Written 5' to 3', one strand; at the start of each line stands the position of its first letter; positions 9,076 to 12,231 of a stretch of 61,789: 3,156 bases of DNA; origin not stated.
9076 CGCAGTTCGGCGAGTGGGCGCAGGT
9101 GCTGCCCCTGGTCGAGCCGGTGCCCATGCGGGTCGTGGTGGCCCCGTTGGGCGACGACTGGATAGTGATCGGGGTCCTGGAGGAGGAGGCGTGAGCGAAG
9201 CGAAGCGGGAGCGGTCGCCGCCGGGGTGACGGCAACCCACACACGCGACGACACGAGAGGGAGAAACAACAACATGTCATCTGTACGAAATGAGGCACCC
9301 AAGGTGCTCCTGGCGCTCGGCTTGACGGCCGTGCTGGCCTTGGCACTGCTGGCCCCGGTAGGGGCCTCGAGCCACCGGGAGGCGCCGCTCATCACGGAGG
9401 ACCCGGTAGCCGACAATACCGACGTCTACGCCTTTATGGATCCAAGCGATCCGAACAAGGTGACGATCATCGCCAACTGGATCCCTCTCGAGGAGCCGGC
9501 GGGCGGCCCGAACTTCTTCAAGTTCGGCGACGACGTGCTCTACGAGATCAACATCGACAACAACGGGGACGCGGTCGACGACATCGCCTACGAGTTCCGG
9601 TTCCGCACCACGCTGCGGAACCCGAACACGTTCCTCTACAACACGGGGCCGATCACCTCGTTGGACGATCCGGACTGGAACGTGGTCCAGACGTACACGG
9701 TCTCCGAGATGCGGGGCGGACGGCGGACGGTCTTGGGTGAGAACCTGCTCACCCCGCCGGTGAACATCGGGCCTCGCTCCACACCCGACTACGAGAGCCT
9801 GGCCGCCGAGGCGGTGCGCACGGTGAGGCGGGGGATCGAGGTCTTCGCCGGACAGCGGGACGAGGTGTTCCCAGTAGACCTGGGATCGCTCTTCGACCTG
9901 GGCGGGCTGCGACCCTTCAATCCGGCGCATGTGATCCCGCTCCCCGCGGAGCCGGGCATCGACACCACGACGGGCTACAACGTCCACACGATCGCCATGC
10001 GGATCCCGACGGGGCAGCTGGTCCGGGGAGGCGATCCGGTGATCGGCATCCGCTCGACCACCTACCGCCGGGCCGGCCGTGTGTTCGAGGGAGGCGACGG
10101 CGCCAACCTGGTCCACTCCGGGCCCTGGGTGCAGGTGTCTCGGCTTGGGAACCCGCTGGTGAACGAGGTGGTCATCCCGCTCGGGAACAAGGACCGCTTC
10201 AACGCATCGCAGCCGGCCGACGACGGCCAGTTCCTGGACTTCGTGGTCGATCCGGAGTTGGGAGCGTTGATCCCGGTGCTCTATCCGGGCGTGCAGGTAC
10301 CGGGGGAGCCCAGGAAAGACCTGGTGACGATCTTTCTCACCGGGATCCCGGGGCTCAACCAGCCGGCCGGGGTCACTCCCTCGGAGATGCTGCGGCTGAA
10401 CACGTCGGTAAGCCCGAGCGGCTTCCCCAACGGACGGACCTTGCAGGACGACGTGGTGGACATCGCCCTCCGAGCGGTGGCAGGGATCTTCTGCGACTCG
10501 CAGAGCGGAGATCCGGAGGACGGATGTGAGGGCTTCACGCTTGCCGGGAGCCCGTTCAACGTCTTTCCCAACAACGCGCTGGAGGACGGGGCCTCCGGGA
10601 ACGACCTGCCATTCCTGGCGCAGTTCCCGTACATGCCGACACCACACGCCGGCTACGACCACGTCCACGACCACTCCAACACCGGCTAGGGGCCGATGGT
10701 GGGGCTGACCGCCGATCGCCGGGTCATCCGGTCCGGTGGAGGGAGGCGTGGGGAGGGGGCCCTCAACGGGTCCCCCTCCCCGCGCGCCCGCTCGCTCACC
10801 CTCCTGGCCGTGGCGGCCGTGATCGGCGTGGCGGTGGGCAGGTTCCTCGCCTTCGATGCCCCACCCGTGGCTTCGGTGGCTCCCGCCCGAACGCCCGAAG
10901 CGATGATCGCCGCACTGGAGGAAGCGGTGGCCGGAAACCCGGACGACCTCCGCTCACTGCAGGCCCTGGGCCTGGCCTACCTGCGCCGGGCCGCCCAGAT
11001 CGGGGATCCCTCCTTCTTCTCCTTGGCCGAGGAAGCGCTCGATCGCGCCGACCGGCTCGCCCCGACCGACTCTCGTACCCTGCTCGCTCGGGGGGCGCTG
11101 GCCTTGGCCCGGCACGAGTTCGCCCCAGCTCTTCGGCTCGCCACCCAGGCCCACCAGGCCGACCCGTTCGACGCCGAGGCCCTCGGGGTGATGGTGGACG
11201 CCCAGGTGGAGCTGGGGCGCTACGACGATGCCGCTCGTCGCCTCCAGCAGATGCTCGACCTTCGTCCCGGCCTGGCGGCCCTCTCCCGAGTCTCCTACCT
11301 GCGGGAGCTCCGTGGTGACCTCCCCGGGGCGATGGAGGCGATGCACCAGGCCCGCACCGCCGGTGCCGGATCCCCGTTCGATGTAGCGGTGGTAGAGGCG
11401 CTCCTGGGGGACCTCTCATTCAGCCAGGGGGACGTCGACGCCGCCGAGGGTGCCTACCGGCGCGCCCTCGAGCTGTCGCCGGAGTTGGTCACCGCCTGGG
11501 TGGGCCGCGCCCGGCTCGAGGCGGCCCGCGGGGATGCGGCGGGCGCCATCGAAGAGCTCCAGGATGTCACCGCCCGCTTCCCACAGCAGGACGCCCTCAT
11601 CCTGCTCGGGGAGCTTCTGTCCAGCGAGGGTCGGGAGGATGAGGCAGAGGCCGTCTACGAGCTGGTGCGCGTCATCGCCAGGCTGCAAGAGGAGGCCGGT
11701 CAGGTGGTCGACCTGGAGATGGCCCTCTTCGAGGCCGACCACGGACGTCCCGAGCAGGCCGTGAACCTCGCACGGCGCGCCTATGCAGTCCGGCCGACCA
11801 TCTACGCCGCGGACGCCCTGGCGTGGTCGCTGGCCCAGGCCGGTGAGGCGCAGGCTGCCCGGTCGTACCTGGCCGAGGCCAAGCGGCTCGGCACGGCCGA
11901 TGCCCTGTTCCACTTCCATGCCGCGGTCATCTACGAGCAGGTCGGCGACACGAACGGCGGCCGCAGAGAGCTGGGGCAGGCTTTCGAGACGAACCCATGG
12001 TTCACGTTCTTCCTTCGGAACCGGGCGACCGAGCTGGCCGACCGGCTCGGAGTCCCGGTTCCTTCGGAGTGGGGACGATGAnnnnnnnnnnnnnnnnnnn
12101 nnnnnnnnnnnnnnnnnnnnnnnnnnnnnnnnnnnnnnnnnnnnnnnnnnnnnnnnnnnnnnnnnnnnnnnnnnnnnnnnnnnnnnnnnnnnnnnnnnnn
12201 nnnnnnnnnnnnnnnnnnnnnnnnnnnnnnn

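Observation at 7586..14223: Six-gene ECF sigma / DUF4331 / TPR / NicO-fusion / M23 operon: candidate uncharacterised extracytoplasmic metal-handling system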

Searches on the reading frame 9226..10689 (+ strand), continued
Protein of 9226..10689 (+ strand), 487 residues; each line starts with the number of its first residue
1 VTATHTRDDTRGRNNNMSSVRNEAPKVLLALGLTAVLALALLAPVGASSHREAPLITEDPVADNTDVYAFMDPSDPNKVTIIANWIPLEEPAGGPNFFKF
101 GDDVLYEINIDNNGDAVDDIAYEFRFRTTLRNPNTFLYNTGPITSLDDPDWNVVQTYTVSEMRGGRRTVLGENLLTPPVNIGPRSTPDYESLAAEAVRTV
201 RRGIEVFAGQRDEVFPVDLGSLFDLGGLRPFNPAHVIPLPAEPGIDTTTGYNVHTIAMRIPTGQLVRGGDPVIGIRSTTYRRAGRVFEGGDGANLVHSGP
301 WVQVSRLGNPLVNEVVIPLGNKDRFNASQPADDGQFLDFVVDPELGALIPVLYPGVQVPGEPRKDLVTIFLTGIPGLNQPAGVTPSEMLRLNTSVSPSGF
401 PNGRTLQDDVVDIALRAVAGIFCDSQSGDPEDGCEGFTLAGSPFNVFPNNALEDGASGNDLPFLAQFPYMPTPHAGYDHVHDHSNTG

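Call 78: search_solved_structures(query=L003:12781-13893:+, max_evalue=10, show_alignments=2)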
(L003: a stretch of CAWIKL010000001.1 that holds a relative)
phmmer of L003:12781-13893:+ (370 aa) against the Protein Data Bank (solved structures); distinct sequences matched with E-value up to 10: 1.
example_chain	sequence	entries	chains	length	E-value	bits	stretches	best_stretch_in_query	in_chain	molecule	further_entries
3pdg_A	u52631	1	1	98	1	11.8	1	39-106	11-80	Fibronectin(III)-like module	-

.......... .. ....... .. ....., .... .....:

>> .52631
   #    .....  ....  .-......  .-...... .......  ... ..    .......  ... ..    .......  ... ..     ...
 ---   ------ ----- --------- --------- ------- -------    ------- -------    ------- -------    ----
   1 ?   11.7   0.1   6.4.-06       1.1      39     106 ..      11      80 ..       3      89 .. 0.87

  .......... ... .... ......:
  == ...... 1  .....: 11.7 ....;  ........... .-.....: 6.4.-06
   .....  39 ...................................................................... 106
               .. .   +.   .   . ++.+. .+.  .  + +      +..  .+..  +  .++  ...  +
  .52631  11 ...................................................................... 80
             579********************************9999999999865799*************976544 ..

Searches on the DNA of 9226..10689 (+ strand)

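Call 19: search_rna_families(sources=[L002, L004, L007, L008, L010, L013, L016, L029, L030, L035, L040, L045, L050, L063, L064, L068, L069, L073, L076, L078], threshold=gathering)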
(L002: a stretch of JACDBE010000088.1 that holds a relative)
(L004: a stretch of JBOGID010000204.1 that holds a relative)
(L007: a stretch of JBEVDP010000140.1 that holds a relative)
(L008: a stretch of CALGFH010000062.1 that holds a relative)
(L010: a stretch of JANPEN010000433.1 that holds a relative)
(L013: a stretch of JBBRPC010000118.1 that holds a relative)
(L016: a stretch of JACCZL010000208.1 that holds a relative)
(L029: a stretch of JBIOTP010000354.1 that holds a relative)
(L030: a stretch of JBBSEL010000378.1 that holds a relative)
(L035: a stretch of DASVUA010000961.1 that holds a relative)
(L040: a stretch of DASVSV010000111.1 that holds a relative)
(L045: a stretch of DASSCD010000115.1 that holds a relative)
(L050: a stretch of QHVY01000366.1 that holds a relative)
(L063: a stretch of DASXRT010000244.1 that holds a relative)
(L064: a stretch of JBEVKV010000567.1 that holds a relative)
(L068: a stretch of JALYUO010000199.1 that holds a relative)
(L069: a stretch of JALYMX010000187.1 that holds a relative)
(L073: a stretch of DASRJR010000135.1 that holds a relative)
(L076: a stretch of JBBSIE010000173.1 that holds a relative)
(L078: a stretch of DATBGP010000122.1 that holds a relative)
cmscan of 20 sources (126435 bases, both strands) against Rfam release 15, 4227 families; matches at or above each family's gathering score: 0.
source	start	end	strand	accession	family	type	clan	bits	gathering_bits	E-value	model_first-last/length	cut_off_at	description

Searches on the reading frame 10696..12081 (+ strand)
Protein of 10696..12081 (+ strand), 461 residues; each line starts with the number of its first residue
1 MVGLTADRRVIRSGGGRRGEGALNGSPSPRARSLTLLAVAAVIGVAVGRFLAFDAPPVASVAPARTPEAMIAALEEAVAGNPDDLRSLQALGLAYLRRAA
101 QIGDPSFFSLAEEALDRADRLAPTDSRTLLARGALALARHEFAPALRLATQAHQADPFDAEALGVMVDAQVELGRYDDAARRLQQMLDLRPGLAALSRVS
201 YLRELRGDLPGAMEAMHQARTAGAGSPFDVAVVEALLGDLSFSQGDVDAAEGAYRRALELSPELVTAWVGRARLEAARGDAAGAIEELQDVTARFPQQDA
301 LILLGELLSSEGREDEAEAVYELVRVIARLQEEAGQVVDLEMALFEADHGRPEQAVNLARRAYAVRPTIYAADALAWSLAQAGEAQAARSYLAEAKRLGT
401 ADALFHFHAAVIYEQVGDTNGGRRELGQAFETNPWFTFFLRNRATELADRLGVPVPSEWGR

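Call 3: search_protein_families(library=pfam, proteins=[window:10696-12081:+], max_evalue=0.01)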
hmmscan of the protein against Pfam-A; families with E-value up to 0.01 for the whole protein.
window:10696-12081:+ (461 aa): 16 families
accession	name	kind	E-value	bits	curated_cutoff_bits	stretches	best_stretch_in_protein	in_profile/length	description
PF13428.12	TPR_14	-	6.5e-18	63.9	23.5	2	236-274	6-44/44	Tetratricopeptide repeat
PF14559.12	TPR_19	-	1.8e-14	54.2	25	3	136-192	1-57/68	Tetratricopeptide repeat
PF13432.12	TPR_16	-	1.2e-13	51.7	32.7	3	237-298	3-64/65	Tetratricopeptide repeat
PF07719.23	TPR_2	-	2.9e-12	46.1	27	1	236-263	6-33/34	Tetratricopeptide repeat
PF13181.12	TPR_8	-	2.3e-09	37.1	25.7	0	236-263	6-33/34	Tetratricopeptide repeat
PF13414.12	TPR_11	-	6.9e-09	35.7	26.8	1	238-271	1-34/42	TPR repeat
PF13431.12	TPR_17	-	1.7e-08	34.5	24.4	0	74-98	2-26/34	Tetratricopeptide repeat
PF23914.1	TPR_CcmH_CycH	-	4e-08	33.7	42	2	236-324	55-147/158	Cytochrome c-type biogenesis protein H TPR domain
PF00515.34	TPR_1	-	5.7e-08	32.7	27.8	1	236-263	6-33/34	Tetratricopeptide repeat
PF13424.12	TPR_12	-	5.9e-08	33.2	30.1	0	129-190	13-75/77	Tetratricopeptide repeat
PF13174.12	TPR_6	-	2.1e-07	31.6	26.3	0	268-297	3-32/33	Tetratricopeptide repeat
PF13176.12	TPR_7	-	1.6e-05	25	27.9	0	163-192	2-31/36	Tetratricopeptide repeat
PF25064.1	ARM_TT21_5th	-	3.1e-05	24.7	27.8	0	165-223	6-65/117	TT21 fifth ARM repeats domain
PF13371.12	TPR_9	-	5.3e-05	23.6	35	1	242-299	6-63/73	Tetratricopeptide repeat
PF12895.13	ANAPC3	-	0.00079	20.1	27.2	0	351-426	4-79/82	Anaphase-promoting complex, cyclosome, subunit 3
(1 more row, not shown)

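Call 4: search_protein_families(library=ncbifam, proteins=[window:10696-12081:+], max_evalue=0.01)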
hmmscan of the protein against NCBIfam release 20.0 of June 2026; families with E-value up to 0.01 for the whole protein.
window:10696-12081:+ (461 aa): 15 families
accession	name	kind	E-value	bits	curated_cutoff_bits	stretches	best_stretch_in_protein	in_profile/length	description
TIGR02917.1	PEP_TPR_lipo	equivalog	3.4e-23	81.5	312.2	1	67-428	549-896/899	XrtA/PEP-CTERM system TPR-repeat protein PrsT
NF008757.0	PRK11788.1-5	equivalog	5.4e-12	45.6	363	2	233-388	182-333/388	lipopolysaccharide assembly protein LapB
NF040959.1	MamA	equivalog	3e-11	43.2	200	1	113-219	92-199/204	magnetosome protein MamA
NF033920.0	C39_PA2778_fam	equivalog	1.4e-08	34.4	150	0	232-286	191-245/255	PA2778 family cysteine peptidase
TIGR04510.1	mod_pep_cyc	subfamily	5.2e-07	28.6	400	1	237-405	404-572/814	putative peptide modification system cyclase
NF008520.0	PRK11447.1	equivalog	5.7e-07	27.7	858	2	234-362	606-737/1157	cellulose synthase complex outer membrane protein BcsC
TIGR02521.1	type_IV_pilW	equivalog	7.9e-07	28.9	154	0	241-321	145-225/234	type IV pilus biogenesis/stability protein PilW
NF008755.0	PRK11788.1-3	equivalog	9.4e-07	28.5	430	1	243-381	192-327/388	lipopolysaccharide assembly protein LapB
TIGR03939.1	PGA_TPR_OMP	equivalog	4.6e-06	25.1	366.65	1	203-300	405-498/800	poly-beta-1,6 N-acetyl-D-glucosamine export porin PgaA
NF052415.1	T3SS_chap_SctY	equivalog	1.2e-05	25.7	70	0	123-189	3-69/106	type III secretion apparatus assembly chaperone SctY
NF033758.1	gliding_GltE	equivalog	2.1e-05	23.7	225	1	229-314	84-170/411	adventurous gliding motility TPR repeat lipoprotein GltE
NF047558.1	TPR_END_plus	domain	4.5e-05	23.3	32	0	267-290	1-24/56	TPR end-of-group domain-containing protein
TIGR02795.1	tol_pal_ybgF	equivalog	5.3e-05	23.8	90.1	0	237-300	45-111/119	tol-pal system protein YbgF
NF033762.1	social_mot_Tgl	equivalog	7.1e-05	22.3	225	0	279-434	45-201/252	social motility TPR repeat lipoprotein Tgl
TIGR02552.1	LcrH_SycD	equivalog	0.0072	16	104.8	0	372-432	55-115/136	SycD/LcrH family type III secretion system chaperone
